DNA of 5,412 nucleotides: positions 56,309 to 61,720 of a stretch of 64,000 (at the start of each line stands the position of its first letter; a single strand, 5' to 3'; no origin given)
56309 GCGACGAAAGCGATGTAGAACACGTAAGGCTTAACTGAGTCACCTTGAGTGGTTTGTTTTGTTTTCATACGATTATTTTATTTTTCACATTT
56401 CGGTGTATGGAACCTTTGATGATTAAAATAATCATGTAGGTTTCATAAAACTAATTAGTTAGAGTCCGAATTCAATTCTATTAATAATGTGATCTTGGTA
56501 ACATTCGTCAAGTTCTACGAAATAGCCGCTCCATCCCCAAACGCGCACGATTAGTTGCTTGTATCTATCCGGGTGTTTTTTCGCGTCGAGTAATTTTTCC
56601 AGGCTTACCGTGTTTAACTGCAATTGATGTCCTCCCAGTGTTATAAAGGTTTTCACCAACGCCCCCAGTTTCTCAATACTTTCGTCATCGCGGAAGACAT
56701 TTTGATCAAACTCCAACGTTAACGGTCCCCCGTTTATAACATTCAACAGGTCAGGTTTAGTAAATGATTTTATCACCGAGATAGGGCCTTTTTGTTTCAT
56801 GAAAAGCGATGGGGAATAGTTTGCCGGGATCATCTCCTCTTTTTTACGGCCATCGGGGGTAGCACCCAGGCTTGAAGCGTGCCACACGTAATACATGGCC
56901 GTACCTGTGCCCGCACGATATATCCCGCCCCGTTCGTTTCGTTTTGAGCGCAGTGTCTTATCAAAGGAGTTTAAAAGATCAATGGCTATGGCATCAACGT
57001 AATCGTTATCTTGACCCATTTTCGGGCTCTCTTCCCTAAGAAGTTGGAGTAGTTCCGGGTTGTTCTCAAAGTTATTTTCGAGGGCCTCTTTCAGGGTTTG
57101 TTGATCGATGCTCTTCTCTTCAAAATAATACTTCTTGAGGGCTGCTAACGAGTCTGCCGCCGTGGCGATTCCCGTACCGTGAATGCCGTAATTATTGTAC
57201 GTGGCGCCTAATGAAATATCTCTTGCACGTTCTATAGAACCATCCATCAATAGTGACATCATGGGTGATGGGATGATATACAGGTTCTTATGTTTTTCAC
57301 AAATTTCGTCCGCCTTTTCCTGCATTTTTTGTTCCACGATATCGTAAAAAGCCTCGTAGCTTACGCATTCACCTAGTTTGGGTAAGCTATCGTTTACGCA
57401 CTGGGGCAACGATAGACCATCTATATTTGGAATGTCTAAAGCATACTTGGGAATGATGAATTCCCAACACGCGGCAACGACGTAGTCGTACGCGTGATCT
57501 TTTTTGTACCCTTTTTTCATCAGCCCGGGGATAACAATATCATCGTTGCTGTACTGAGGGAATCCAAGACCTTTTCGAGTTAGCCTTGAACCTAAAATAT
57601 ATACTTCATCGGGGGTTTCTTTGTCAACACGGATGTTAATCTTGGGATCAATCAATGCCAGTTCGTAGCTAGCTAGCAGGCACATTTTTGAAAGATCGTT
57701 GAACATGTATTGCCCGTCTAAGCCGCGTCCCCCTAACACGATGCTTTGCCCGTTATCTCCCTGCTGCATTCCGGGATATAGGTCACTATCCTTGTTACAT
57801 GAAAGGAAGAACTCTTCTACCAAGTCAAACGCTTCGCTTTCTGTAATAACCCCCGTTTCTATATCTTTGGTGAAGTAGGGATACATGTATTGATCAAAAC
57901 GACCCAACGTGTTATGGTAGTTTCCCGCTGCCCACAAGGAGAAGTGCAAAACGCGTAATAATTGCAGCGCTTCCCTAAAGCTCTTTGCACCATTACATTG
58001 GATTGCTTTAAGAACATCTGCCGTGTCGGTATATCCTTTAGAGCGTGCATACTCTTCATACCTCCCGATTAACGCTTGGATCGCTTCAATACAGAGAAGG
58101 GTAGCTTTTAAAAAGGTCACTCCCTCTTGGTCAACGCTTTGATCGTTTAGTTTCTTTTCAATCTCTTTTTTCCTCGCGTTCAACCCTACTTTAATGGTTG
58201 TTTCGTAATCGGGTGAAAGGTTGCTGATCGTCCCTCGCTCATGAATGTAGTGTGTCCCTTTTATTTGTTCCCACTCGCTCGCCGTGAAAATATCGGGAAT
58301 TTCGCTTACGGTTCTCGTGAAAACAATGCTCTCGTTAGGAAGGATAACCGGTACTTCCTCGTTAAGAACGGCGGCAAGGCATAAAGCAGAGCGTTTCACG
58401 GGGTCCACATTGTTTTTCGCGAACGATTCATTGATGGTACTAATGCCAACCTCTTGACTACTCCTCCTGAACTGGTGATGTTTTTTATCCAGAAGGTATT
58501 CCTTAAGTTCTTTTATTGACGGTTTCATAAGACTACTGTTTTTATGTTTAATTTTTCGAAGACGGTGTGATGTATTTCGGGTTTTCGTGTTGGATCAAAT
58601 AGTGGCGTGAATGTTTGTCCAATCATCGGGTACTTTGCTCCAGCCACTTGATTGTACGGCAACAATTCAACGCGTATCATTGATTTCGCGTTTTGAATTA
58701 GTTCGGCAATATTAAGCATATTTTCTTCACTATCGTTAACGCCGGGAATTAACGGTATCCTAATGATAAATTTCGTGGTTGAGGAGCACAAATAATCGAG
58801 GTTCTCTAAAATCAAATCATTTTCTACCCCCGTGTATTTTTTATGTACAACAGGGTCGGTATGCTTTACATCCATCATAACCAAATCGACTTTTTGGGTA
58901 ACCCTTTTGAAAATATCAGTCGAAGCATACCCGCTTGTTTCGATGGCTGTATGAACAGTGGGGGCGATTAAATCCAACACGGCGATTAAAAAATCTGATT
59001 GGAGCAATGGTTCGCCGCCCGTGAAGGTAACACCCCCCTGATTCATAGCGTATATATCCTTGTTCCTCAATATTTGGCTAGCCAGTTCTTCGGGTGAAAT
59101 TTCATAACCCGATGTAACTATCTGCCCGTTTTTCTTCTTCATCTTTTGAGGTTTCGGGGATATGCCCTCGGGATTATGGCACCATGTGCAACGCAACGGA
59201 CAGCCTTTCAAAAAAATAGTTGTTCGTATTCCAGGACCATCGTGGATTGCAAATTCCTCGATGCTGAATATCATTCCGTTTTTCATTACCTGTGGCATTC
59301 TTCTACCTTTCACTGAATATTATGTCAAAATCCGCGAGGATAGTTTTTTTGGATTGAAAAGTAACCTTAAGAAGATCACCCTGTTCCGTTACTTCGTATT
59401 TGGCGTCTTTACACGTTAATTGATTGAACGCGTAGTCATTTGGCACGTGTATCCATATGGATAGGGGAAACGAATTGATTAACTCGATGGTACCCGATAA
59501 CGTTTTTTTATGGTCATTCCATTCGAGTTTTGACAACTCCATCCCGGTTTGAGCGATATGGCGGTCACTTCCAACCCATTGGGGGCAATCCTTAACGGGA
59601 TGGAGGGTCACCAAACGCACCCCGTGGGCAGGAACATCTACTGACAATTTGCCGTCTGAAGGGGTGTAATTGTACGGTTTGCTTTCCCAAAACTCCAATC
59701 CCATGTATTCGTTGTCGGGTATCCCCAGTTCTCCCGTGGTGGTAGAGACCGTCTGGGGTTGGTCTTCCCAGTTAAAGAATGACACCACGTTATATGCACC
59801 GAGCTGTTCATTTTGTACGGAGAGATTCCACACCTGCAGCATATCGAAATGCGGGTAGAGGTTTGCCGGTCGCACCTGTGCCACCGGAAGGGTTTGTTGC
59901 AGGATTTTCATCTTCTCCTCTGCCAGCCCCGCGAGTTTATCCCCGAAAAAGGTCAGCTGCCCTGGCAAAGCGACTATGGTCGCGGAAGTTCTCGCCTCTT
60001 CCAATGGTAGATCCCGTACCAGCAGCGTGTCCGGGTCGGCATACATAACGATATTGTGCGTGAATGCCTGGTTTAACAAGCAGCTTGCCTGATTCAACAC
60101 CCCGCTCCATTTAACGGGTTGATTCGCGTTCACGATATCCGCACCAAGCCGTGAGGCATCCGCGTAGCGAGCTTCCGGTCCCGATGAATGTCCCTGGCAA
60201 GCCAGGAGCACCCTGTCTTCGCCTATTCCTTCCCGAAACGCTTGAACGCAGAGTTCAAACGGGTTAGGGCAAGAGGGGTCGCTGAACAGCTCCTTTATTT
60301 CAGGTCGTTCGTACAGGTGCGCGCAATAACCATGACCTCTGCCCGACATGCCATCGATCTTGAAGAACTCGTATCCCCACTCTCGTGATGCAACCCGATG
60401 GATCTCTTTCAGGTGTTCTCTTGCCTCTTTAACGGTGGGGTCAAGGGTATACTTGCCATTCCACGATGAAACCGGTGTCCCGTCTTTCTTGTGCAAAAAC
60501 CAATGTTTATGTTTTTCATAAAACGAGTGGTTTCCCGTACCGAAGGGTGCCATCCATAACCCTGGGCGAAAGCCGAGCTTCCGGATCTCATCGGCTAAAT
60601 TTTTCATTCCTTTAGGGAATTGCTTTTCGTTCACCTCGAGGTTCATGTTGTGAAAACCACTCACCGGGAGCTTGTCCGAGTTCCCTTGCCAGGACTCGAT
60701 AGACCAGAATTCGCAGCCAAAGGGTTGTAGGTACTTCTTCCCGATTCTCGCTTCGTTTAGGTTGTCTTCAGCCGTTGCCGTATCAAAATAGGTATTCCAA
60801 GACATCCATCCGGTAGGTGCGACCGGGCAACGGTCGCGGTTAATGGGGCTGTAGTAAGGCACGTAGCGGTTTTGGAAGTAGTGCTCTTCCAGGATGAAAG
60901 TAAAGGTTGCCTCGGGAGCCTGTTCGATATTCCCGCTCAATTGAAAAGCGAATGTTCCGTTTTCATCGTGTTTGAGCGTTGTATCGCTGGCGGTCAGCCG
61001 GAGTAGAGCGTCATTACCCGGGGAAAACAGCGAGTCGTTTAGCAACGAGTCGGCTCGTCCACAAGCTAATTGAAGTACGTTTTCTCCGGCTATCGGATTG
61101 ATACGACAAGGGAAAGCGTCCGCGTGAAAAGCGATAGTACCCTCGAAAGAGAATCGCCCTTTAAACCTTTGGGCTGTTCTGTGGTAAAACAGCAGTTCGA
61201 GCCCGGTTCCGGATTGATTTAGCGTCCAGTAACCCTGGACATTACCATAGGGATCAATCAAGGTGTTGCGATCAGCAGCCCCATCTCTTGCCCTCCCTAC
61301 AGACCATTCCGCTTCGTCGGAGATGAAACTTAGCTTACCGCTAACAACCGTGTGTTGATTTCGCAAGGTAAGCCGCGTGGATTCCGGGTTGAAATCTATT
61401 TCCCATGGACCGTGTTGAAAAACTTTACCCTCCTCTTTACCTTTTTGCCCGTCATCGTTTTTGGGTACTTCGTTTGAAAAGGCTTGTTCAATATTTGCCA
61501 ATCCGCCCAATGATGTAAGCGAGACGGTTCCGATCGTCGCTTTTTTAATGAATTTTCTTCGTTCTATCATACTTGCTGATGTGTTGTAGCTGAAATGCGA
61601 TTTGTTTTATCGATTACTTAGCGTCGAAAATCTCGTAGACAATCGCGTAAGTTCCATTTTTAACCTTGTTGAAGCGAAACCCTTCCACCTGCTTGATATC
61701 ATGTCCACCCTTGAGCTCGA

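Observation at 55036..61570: Short glycyl-radical enzyme and its activase wired between exported glycosidases and a sugar porter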

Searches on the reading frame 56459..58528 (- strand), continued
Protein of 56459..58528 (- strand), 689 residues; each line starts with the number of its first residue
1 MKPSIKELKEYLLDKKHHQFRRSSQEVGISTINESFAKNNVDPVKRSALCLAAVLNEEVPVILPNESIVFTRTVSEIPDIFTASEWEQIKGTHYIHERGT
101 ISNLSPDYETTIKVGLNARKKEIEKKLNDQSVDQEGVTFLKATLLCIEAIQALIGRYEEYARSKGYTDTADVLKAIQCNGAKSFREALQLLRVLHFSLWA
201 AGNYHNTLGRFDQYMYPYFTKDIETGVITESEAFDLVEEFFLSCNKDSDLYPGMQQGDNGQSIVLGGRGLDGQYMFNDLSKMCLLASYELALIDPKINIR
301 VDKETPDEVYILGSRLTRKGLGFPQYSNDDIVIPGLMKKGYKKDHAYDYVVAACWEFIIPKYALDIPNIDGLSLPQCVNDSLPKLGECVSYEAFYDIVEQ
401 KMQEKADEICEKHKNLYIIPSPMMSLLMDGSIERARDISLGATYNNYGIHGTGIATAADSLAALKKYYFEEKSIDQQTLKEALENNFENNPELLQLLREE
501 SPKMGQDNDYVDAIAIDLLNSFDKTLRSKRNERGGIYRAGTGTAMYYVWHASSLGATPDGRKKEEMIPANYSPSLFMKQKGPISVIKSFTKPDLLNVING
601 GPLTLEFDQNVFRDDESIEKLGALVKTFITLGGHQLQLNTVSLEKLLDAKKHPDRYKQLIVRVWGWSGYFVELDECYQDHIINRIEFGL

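Call 101: list_cluster_members(proteins=[P0001, P0099])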
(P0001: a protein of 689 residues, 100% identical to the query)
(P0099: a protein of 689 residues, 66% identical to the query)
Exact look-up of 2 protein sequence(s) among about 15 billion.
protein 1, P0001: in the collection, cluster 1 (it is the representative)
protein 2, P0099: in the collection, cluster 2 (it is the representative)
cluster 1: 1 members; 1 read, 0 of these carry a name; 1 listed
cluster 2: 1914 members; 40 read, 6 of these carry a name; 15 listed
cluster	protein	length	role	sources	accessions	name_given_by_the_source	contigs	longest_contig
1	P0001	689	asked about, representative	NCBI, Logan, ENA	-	-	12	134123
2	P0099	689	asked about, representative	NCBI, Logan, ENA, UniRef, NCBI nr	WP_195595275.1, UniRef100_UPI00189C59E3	pyruvate formate lyase family protein [Bacteroides fragilis] | pyruvate formate lyase family protein n=1 Tax=Bacteroides fragilis TaxID=817 ...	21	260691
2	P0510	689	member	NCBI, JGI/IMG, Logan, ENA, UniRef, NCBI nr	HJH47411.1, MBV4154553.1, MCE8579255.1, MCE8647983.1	pyruvate formate-lyase [Bacteroides fragilis] | Pyruvate formate-lyase n=1 Tax=Bacteroides fragilis TaxID=817 RepID=A0AAP8ZTA6_BACFG | pyruvate formate lyase family protein [Bacteroides fragilis]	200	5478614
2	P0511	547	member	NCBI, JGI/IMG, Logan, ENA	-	Pyruvate-formate lyase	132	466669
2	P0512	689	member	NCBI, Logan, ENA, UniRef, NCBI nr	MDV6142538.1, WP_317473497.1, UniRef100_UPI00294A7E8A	pyruvate formate lyase family protein [Bacteroides hominis (ex Liu et al. 2022)] | pyruvate formate lyase family protein n=1 Tax=Bacteroides hominis TaxID=2763023 ...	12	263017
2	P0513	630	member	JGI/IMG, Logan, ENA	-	pyruvate-formate lyase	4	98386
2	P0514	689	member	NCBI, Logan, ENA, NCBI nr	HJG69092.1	MAG TPA: pyruvate formate-lyase [Bacteroides fragilis] | pyruvate formate-lyase [Bacteroides fragilis]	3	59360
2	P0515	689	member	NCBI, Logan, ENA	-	-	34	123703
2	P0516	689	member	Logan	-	-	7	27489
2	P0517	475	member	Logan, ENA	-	-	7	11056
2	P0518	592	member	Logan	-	-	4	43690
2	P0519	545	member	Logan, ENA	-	-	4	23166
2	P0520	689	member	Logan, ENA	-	-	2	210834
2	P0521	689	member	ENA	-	-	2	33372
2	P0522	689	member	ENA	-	-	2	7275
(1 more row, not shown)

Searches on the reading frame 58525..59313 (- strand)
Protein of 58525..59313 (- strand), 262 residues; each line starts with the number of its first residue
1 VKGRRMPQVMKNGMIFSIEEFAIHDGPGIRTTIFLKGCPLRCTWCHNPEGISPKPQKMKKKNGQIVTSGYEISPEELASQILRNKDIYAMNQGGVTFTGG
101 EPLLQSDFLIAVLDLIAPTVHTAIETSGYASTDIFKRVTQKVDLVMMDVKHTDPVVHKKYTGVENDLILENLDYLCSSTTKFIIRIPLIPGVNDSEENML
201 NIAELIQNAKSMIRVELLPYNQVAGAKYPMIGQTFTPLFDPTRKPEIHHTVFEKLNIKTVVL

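Call 3: search_protein_families(library=pfam, proteins=[window:58525-59313:-], max_evalue=0.01)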
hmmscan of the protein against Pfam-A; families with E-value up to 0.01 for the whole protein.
window:58525-59313:- (262 aa): 2 families
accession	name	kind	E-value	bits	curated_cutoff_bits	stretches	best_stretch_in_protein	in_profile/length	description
PF04055.27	Radical_SAM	-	1.3e-22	81.2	29.5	1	33-201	2-164/166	Radical SAM superfamily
PF13353.11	Fer4_12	-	1.6e-14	54.8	22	1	25-150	2-116/137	4Fe-4S single cluster domain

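Call 4: search_protein_families(library=ncbifam, proteins=[window:58525-59313:-], max_evalue=0.01)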
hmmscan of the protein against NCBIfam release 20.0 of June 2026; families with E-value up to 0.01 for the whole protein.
window:58525-59313:- (262 aa): 35 families (the best 25 are shown)
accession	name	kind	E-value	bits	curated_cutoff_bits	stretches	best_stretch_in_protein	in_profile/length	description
TIGR02494.1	PFLE_PFLC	subfamily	7.4e-72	242.1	174.35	2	66-235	98-269/293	glycyl-radical enzyme activating protein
NF043069.1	T4HPD_activ_SAM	equivalog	1.9e-67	227.8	425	2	68-236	100-269/299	trans-4-hydroxy-L-proline dehydratase activase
NF048010.1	SfplDhtActHpsHDes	equivalog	2.7e-63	213.6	430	2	67-236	107-279/298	(2S)-3-sulfopropanediol dehydratase activating enzyme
NF033717.2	HPDL_rSAM_activ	equivalog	5.6e-63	213.1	420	2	67-236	107-277/311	4-hydroxyphenylacetate decarboxylase activase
NF033719.1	ind_deCO2_activ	equivalog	6.3e-58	196.5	425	2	64-236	103-274/302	indoleacetate decarboxylase activase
TIGR04395.1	cutC_activ_rSAM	equivalog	2.8e-56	191.1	360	2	74-235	112-277/309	choline TMA-lyase-activating enzyme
TIGR02493.1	PFLA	equivalog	1.3e-54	185.1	231.75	1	15-235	2-212/235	pyruvate formate-lyase-activating protein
NF048008.1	SfplDhtActHpfHKleb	equivalog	1.7e-54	185.3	500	2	66-234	101-272/308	(2S)-3-sulfopropanediol dehydratase activating enzyme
NF007483.0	PRK10076.1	equivalog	4.1e-44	150.9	326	2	68-236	94-262/292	[formate-C-acetyltransferase]-activating enzyme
TIGR04003.1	rSAM_BssD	equivalog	1.7e-42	145.7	496.45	2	67-234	103-273/314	[benzylsuccinate synthase]-activating enzyme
NF008356.0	PRK11145.1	equivalog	2e-39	135.3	375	1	12-236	4-218/246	pyruvate formate lyase 1-activating protein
TIGR04041.1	activase_YjjW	hypoth_equivalog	1.6e-35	122.9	250.2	2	72-223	93-241/276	YjjW family glycine radical enzyme activase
TIGR02495.1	NrdG2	equivalog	2.4e-22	79.2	131.15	1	17-211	4-185/193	anaerobic ribonucleoside-triphosphate reductase activating protein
TIGR02491.1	NrdG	equivalog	5.7e-13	49.1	126.1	1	17-168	4-150/154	anaerobic ribonucleoside-triphosphate reductase activating protein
TIGR03963.1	rSAM_QueE_Clost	equivalog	1.4e-10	41.2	260.1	1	31-184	22-151/219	putative 7-carboxy-7-deazaguanine synthase QueE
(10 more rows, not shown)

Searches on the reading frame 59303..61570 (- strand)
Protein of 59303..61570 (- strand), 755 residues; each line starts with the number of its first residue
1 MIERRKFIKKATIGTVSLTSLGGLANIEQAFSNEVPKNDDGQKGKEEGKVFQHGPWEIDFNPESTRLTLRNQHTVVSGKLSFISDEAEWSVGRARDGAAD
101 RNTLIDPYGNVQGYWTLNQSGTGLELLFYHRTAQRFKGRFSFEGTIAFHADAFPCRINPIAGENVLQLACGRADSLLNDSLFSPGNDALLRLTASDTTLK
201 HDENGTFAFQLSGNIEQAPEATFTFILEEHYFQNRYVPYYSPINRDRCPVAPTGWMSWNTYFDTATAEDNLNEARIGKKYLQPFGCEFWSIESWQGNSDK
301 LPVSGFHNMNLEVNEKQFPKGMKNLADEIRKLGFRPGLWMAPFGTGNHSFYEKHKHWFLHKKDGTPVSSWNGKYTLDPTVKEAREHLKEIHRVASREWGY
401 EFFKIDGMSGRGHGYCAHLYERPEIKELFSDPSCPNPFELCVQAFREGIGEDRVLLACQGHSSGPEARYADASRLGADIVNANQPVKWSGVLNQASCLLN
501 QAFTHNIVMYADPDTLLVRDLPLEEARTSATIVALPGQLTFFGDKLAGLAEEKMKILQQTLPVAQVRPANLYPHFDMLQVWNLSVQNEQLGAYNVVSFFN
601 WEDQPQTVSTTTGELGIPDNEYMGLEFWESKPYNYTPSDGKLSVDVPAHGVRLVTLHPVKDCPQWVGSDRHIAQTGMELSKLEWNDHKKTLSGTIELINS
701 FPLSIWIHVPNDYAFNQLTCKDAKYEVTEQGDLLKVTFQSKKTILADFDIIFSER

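Call 3: search_protein_families(library=pfam, proteins=[window:59303-61570:-], max_evalue=0.01)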
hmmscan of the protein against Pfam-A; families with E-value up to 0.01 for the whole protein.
window:59303-61570:- (755 aa): 2 families
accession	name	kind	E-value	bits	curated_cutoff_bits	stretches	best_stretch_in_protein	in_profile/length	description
PF02065.24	Melibiase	-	1.2e-07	31.5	27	1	311-392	95-176/347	Melibiase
PF17801.7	Melibiase_C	-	4.2e-05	24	22.9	1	578-656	4-71/71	Alpha galactosidase C-terminal beta sandwich domain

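Call 4: search_protein_families(library=ncbifam, proteins=[window:59303-61570:-], max_evalue=0.01)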
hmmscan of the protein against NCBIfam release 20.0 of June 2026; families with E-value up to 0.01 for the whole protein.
window:59303-61570:- (755 aa): 1 family
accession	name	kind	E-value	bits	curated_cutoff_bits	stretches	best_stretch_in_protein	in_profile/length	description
NF053652.1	BtArabpyrBAD1528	equivalog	3.9e-06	25.2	1100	1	320-408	379-467/730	beta-L-arabinopyranosidase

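Call 66: search_solved_structures(query=window:59303-61570:-, max_evalue=1)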
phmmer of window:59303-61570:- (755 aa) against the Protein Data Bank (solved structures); distinct sequences matched with E-value up to 1: 21.
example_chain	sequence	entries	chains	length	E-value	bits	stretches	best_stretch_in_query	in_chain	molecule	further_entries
1zy9_A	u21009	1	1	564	7.2e-15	57.4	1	236-568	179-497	alpha-galactosidase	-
5m0x_A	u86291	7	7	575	7.6e-15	57.3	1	236-568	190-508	Alpha-galactosidase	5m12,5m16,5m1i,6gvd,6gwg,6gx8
6gta_A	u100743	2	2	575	5.2e-14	54.5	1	236-568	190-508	Alpha-galactosidase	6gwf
6lcj_A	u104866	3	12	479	3.8e-11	45.1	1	312-408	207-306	Alpha-galactosidase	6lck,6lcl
8j53_A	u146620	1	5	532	4.6e-08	34.9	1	310-408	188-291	GH31 alpha-galactosidase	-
3cc1_A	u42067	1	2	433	2.8e-06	28.9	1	243-438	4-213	Putative alpha-N-acetylgalactosaminidase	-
4fnq_A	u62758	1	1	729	8.4e-06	27.4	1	260-386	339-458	Alpha-galactosidase AgaB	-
4fnr_A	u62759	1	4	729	1.5e-05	26.5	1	260-386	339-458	Alpha-galactosidase AgaA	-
2xn0_A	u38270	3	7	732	1.9e-05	26.2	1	250-389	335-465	ALPHA-GALACTOSIDASE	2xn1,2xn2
4fnt_A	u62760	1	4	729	2e-05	26.2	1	311-386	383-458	Alpha-galactosidase AgaA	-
4fnp_A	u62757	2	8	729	2e-05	26.2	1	311-386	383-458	Alpha-galactosidase AgaA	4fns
4fnu_A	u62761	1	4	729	2e-05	26.1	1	311-386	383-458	Alpha-galactosidase AgaA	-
4nx0_A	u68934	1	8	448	7.3e-05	24.3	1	250-426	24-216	Abp, a GH27 beta-L-arabinopyranosidase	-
3mi6_A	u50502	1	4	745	7.8e-05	24.2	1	254-389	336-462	Alpha-galactosidase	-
3a5v_A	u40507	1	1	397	0.00039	21.9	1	252-341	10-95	Alpha-galactosidase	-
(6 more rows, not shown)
